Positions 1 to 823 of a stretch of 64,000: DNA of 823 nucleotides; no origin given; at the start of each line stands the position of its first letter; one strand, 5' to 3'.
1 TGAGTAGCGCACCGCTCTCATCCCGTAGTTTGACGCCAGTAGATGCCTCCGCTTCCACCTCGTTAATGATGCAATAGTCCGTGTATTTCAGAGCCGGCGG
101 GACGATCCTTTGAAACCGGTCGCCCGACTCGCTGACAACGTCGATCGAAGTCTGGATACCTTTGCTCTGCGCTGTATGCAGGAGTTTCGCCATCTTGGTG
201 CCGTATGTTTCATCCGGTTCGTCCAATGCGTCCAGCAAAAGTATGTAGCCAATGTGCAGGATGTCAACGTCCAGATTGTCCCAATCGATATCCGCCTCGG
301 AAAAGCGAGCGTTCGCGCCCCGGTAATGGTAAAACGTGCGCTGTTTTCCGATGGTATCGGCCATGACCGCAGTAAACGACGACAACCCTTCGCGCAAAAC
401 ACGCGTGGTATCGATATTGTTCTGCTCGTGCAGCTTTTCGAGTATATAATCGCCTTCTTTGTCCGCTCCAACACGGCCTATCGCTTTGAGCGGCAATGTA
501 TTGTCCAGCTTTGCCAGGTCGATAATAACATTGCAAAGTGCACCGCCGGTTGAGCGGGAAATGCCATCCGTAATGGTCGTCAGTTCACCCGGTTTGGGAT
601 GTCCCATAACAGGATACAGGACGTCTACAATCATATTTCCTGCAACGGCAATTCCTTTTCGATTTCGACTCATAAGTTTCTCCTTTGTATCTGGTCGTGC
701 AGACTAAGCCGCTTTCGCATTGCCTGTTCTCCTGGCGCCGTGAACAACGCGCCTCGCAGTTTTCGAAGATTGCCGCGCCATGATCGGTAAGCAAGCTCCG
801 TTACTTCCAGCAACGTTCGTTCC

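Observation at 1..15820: Glycoside-hydrolase-free locus for catabolism of an N-acetylated amino-glycoside or aminocyclitol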

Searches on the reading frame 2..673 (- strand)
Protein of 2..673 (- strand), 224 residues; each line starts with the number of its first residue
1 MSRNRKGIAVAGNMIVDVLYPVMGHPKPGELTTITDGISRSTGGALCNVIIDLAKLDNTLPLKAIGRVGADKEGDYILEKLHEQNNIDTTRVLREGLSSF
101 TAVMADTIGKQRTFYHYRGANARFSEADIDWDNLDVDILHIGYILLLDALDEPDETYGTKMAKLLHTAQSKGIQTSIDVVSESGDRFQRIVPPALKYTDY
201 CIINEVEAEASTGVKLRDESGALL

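Call 6: search_protein_families(library=pfam, proteins=[window:2-673:-], max_evalue=0.1)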
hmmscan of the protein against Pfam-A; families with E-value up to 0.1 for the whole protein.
seq(224 aa): 1 family
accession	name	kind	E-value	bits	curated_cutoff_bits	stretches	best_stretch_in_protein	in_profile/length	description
PF00294.29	PfkB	-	1.9e-16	60.7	25.8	1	8-220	4-206/302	pfkB family carbohydrate kinase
